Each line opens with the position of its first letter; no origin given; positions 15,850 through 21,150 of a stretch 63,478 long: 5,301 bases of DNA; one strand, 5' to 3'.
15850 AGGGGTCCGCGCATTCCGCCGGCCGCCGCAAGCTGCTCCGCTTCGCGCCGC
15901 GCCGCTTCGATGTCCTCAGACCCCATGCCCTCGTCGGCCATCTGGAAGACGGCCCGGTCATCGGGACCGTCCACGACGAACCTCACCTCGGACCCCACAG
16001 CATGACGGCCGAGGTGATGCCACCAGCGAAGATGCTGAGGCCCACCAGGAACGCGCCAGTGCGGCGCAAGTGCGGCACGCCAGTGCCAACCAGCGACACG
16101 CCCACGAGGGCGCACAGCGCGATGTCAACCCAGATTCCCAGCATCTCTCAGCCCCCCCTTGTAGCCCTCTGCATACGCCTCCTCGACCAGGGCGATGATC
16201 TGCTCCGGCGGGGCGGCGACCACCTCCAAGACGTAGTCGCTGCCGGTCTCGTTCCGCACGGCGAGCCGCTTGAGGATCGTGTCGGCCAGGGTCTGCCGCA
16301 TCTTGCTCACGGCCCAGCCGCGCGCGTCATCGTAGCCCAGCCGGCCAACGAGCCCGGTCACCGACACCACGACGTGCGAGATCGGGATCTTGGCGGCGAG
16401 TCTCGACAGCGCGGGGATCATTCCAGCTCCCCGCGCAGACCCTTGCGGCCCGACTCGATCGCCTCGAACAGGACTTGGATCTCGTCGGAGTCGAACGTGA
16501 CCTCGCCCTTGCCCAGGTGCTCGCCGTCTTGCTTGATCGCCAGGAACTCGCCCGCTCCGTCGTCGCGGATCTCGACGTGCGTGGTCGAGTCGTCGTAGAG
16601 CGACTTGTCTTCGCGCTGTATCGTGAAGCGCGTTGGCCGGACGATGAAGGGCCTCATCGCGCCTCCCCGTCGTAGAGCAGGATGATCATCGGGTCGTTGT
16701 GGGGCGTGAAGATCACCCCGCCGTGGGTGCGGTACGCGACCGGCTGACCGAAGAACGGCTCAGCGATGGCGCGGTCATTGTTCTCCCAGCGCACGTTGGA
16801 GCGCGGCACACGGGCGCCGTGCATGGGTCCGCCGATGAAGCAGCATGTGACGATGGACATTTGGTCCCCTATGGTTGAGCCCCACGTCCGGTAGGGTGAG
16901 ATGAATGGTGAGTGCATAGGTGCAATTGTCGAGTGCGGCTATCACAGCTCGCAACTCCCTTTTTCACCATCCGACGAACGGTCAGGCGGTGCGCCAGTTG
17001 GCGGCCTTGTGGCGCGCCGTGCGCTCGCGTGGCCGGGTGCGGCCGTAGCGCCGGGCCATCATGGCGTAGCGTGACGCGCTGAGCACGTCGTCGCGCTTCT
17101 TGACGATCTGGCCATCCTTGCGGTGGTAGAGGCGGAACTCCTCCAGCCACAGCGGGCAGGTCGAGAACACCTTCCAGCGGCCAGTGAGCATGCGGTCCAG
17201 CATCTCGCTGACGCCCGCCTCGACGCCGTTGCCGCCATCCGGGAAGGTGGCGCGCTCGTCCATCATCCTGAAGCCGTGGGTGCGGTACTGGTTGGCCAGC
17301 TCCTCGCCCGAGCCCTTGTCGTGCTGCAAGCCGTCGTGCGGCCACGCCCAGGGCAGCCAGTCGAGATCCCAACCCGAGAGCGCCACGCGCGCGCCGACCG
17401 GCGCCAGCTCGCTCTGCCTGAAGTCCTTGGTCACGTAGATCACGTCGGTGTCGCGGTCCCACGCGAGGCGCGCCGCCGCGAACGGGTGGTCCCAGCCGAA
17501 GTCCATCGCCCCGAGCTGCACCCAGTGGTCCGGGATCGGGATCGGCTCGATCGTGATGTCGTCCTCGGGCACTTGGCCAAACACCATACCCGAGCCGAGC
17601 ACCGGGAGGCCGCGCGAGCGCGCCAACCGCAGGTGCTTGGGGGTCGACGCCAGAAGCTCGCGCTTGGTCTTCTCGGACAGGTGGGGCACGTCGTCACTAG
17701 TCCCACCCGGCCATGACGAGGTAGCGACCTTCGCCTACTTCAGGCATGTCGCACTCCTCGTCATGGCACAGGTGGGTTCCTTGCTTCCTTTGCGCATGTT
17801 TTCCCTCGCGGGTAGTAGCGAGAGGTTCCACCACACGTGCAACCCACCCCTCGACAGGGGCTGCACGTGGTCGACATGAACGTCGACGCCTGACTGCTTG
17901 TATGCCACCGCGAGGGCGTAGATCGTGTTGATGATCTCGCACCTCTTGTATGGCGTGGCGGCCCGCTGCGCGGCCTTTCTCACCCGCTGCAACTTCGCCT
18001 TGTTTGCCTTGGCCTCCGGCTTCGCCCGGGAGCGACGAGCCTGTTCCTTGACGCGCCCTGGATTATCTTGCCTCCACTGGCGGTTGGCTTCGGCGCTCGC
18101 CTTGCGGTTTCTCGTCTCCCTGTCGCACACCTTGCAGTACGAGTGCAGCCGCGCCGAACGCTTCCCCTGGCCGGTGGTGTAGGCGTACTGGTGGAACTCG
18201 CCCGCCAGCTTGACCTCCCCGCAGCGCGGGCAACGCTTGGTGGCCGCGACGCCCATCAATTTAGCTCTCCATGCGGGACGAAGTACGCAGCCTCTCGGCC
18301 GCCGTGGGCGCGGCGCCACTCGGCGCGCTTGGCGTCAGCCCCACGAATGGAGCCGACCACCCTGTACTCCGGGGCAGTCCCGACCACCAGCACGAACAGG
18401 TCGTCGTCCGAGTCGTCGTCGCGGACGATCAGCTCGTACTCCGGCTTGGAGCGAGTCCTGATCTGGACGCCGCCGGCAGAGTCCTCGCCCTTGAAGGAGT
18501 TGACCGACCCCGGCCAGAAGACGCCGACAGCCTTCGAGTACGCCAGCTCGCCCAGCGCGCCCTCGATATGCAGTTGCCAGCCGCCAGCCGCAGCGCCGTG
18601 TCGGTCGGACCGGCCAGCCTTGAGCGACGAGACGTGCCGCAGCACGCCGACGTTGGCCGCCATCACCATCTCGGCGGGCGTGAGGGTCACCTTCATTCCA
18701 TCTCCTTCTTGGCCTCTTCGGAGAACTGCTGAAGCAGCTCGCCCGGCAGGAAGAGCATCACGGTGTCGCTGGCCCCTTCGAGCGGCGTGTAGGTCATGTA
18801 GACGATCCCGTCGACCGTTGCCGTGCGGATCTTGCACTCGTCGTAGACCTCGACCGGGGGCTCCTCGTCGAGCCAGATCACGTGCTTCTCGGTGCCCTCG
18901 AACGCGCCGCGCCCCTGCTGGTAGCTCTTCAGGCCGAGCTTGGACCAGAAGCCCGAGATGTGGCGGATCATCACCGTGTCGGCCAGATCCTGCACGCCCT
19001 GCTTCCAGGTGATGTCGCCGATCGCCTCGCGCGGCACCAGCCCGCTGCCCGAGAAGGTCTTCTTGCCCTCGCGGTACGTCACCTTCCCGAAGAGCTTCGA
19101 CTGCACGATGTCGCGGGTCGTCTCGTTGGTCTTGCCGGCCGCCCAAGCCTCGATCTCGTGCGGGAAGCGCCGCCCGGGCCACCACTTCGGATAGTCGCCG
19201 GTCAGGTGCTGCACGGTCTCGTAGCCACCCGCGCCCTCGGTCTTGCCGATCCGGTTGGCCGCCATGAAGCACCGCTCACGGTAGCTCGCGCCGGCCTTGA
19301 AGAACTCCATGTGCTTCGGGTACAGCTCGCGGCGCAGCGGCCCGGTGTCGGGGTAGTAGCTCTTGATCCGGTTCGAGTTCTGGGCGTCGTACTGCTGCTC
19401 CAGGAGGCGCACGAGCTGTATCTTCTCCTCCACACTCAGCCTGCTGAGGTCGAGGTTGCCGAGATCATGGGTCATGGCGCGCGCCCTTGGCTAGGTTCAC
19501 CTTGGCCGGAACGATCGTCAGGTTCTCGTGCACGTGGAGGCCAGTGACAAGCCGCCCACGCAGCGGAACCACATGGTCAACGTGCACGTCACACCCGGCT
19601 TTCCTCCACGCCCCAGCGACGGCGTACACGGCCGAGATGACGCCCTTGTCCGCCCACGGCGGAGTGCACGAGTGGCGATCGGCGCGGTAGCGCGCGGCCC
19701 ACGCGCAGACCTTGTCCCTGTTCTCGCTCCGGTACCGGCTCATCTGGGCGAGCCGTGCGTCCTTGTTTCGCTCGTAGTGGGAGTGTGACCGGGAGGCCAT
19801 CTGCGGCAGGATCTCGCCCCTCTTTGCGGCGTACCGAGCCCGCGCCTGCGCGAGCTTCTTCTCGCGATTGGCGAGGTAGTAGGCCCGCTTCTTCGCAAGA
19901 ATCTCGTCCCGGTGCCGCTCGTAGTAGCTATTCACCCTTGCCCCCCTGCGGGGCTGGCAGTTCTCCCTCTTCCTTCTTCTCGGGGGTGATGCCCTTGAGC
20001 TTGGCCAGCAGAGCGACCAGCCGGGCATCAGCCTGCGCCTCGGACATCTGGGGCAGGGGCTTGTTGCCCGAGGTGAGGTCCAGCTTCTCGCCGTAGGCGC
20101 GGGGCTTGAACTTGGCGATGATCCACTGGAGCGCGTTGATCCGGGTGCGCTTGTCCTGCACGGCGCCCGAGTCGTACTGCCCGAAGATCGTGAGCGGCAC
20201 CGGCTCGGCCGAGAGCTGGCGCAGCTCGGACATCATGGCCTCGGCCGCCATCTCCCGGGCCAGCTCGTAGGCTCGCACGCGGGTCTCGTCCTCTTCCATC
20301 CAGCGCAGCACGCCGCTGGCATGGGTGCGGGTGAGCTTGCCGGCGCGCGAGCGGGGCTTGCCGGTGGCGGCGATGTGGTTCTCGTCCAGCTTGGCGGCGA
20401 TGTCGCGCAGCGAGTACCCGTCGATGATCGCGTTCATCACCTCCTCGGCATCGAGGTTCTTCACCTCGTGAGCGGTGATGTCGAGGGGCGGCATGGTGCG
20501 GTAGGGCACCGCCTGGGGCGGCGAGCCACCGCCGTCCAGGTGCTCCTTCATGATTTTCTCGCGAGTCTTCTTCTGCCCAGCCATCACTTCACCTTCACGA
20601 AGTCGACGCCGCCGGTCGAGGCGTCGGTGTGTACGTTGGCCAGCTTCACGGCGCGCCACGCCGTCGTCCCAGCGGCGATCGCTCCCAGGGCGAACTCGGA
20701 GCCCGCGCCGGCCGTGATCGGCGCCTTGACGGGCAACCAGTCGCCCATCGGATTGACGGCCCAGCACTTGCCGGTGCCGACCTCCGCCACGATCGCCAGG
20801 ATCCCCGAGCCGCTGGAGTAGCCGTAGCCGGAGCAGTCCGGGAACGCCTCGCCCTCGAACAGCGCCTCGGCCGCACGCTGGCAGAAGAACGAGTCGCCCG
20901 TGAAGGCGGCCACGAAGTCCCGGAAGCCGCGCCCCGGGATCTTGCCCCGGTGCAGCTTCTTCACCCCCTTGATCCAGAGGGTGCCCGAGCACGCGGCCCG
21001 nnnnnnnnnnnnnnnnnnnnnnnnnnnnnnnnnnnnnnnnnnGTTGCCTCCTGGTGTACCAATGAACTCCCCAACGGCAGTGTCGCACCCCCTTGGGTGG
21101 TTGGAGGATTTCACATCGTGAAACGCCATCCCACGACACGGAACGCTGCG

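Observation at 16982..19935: TerL is split at the ATPase/nuclease boundary by a two-gene nuclease cassette and flanked by paralogous HNH genes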

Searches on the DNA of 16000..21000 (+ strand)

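Call 4: search_rna_families(source=window, start=16000, end=21000, threshold=evalue, max_evalue=1)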
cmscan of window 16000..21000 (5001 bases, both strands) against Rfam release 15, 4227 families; matches with E-value up to 1: 0.
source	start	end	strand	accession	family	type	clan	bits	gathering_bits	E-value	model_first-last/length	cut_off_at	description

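Call 5: search_dna_similar(query=window:16982-19935:+, collection=phages, mode=near)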
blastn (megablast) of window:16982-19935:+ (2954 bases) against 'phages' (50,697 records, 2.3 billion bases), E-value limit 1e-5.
No match.

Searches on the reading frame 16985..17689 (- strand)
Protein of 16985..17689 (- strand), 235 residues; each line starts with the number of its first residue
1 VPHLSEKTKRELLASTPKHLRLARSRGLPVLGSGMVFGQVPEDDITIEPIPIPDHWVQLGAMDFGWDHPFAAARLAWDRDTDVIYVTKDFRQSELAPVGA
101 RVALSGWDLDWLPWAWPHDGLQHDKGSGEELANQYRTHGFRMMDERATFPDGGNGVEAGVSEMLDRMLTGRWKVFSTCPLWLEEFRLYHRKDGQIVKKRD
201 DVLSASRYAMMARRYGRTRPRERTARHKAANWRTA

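Call 6: search_protein_families(library=pfam, proteins=[window:16985-17689:-], max_evalue=0.01)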
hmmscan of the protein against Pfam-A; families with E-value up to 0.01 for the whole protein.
window:16985-17689:- (235 aa): 1 family
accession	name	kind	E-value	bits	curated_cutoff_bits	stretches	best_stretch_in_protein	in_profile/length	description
PF17289.8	Terminase_6C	-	1.3e-20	74.4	22.6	1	61-212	2-154/155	Terminase RNaseH-like domain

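Call 13: search_protein_families(library=phrogs, proteins=[window:16985-17689:-], max_evalue=0.01)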
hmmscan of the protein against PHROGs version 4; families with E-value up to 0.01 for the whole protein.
window:16985-17689:- (235 aa): 3 families
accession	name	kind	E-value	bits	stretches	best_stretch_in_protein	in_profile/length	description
phrog_5653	-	head and packaging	4.2e-31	109.2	1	32-223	6-190/199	terminase large subunit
phrog_30463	-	unknown function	3.8e-27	95.9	1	142-223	1-83/101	-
phrog_2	-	head and packaging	7.3e-10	39.2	1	3-222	433-601/807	terminase large subunit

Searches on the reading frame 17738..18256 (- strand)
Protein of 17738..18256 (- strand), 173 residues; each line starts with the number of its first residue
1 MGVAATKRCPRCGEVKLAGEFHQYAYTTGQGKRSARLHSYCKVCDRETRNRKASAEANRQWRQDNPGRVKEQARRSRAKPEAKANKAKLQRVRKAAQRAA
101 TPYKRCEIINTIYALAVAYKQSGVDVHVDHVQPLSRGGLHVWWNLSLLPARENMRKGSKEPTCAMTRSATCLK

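Call 6: search_protein_families(library=pfam, proteins=[window:17738-18256:-], max_evalue=0.01)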
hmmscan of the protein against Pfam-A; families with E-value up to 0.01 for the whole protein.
window:17738-18256:- (173 aa): 1 family
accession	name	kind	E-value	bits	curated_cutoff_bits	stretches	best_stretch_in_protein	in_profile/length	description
PF01844.29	HNH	-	0.00098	19.7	21.4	1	125-148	13-36/47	HNH endonuclease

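Call 13: search_protein_families(library=phrogs, proteins=[window:17738-18256:-], max_evalue=0.01)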
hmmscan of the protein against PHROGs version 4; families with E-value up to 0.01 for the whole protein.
window:17738-18256:- (173 aa): 9 families
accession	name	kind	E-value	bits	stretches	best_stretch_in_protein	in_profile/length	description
phrog_1035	-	DNA, RNA and nucleotide metabolism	4.9e-22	80.1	1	4-161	61-215/271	endonuclease VII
phrog_26577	-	unknown function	1.2e-09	39.6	1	76-158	19-105/119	-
phrog_2340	-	DNA, RNA and nucleotide metabolism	8e-06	27.1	1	5-103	7-103/171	endonuclease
phrog_2214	-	DNA, RNA and nucleotide metabolism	9.3e-06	26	1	85-162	165-242/429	HNH endonuclease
phrog_8660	-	DNA, RNA and nucleotide metabolism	1.2e-05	26.5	1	22-161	51-181/196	HNH endonuclease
phrog_338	-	DNA, RNA and nucleotide metabolism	0.0004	20.9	1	58-163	174-266/340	HNH endonuclease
phrog_30859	-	unknown function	0.0038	19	1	6-103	2-89/117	-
phrog_2633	-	DNA, RNA and nucleotide metabolism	0.0069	17.6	0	5-78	12-58/142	endonuclease VII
phrog_7785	-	DNA, RNA and nucleotide metabolism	0.0069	17.4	0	125-159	80-114/147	HNH endonuclease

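Call 16: search_dna_similar(query=window:17738-18256:-, collection=phages, mode=protein, max_rows=30, max_evalue=0.001)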
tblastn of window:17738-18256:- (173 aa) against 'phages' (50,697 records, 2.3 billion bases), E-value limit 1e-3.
Records with a match: 89; places in all: 104; records where one place covers at least 80% of the query: 22.
Best place of each record, by identity: <60% 89.
By first word of the organism name: Salmonella 21; Xanthomonas 10; Klebsiella 8; Synechococcus 7; Vibrio 7; Streptomyces 6; Escherichia 5; Proteus 3; Bacillus 3; Caudoviricetes 3; and 12 more.
By host as written in the record: - 15; Salmonella enterica subsp. enterica serovar Typhimurium 8; Xanthomonas campestris pv. campestris GBBC 1419 8; Escherichia coli 5; Klebsiella pneumoniae 4; Streptomyces griseus ATCC 10137 4; Salmonella enterica subsp. enterica serovar Enteritidis 3; Klebsiella pneumoniae KP-08 2; and 29 more.
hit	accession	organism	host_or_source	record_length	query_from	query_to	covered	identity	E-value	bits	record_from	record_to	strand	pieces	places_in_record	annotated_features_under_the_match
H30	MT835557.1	Bacteriophage sp.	human fecal samples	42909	6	159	89%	32.5%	2e-9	61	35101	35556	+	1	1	record has no annotation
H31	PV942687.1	Erwinia phage RF1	Erwinia amylovora NCPPB 2080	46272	5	159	90%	32.1%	5e-7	54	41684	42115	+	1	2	hypothetical protein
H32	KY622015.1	Shewanella phage SppYZU01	Shewanella baltica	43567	2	159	91%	30.6%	1e-7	56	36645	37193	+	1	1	hypothetical protein (x2)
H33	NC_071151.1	Klebsiella phage vB_Kpn_ZC2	Klebsiella pneumoniae KP-08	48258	3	158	90%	30.2%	2e-5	49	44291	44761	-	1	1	endonuclease VII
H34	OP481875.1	Klebsiella phage vB_Kpn_ZC2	Klebsiella pneumoniae KP-08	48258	3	158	90%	30.2%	2e-5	49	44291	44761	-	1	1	HNH endonuclease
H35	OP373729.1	Klebsiella phage vB_Kpn_ZCKp20p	Klebsiella pneumoniae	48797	3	158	90%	30.2%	4e-5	49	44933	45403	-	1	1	homing endonuclease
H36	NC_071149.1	Klebsiella phage vB_Kpn_ZCKp20p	Klebsiella pneumoniae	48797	3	158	90%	30.2%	4e-5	49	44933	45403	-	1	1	homing endonuclease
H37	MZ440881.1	Klebsiella phage ZCKP8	Klebsiella sp.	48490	3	158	90%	30.2%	4e-5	48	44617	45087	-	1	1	putative endonuclease protein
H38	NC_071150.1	Klebsiella phage ZCKP8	Klebsiella sp.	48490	3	158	90%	30.2%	4e-5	48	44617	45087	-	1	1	endonuclease VII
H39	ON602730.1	Klebsiella phage VLCpiS13f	Klebsiella pneumoniae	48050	3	158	90%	29.6%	6e-4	45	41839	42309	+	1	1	endonuclease VII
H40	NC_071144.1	Klebsiella phage VLCpiS13f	Klebsiella pneumoniae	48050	3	158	90%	29.6%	6e-4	45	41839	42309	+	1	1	endonuclease VII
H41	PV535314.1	Proteus phage vB_PMG_YP1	chicken and sheep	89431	7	159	88%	28.6%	6e-6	51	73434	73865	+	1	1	hypothetical protein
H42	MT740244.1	Proteus phage 3H10_20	Proteus mirabilis H10_20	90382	7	159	88%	28.6%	7e-6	50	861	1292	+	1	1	HNH endonuclease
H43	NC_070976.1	Proteus phage 3H10_20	Proteus mirabilis H10_20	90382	7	159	88%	28.6%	7e-6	50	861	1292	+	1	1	HNH endonuclease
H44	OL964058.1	Bacillus phage vB_BtM_BMBsp2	Bacillus thuringiensis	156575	2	159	91%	27.5%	5e-7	54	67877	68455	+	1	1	hypothetical protein | cytosine-specific DNA-methyltransferase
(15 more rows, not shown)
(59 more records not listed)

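Call 73: find_homologous_proteins(query=window:17738-18256:-)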
Query window:17738-18256:- (173 aa): 4 proteins with E <= 0.001 among 90 candidates.
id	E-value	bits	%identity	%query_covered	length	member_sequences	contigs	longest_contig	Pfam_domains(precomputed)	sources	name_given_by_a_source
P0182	1.9e-101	355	91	100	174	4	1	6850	-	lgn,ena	-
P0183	8.9e-62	226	66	91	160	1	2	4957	PF01844.30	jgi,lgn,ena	-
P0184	3.4e-55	204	62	94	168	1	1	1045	-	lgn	-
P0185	3.3e-54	201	67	80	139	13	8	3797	-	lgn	-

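Call 74: find_encoding_contigs(protein=P0183, flank=3000, max_places=4)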
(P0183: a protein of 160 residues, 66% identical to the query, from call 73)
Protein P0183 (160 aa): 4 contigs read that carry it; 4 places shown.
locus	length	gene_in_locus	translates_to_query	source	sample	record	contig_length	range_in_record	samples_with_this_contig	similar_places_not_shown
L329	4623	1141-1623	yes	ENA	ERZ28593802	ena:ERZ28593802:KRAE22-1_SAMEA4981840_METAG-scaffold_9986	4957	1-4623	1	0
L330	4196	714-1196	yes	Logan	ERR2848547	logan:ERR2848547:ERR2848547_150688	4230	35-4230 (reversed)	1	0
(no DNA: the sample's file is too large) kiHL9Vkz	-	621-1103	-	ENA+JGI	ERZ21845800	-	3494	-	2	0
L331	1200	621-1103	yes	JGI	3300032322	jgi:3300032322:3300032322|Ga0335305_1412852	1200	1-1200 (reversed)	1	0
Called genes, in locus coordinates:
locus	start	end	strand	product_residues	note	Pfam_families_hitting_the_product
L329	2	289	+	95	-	?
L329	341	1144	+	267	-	PF03237:Terminase_6N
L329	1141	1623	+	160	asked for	PF01844:HNH (faint)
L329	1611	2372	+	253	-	PF17289:Terminase_6C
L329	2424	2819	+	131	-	-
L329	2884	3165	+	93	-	-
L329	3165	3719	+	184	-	PF00092:VWA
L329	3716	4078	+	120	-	-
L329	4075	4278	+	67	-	-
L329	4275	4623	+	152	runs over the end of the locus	-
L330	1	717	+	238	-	?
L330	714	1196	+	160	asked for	PF01844:HNH (faint)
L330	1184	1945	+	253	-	PF17289:Terminase_6C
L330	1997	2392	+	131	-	-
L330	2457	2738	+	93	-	-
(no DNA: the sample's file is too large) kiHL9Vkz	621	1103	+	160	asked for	PF01844:HNH (faint)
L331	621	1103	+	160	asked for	PF01844:HNH (faint)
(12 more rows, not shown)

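Call 75: find_encoding_contigs(protein=P0184, flank=3000, max_places=3)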
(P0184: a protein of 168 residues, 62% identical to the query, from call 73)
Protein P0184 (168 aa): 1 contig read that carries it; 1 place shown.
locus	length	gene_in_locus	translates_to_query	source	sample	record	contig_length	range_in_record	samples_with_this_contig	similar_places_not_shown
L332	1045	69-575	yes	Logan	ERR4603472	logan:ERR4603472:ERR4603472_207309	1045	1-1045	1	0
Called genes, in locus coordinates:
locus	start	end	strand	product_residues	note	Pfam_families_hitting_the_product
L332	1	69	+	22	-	?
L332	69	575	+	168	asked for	-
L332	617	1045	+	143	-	?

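Call 76: find_encoding_contigs(protein=P0182, flank=4000, max_places=4)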
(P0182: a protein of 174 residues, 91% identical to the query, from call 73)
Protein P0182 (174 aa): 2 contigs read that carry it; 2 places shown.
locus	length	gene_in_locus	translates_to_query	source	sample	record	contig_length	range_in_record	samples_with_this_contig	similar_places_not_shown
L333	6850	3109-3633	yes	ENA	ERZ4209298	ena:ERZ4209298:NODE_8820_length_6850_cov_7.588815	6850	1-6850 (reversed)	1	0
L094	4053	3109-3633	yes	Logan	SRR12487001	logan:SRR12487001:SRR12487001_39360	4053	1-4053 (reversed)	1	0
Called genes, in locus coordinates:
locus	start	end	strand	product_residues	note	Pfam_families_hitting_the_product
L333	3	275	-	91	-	?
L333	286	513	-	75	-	-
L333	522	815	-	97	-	-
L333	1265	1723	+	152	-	-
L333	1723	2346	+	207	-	PF20901:Sf6_terminase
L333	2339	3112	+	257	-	PF03237:Terminase_6N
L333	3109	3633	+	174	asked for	-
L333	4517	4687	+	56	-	-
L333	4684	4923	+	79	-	-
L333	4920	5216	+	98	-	-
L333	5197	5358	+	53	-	-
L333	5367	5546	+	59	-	-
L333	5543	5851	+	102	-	-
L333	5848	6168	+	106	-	-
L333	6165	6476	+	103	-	-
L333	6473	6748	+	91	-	-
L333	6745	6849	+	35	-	?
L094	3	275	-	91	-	?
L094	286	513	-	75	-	-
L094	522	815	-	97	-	-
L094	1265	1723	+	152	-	-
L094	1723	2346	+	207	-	PF20901:Sf6_terminase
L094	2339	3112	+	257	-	PF03237:Terminase_6N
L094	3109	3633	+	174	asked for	-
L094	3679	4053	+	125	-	?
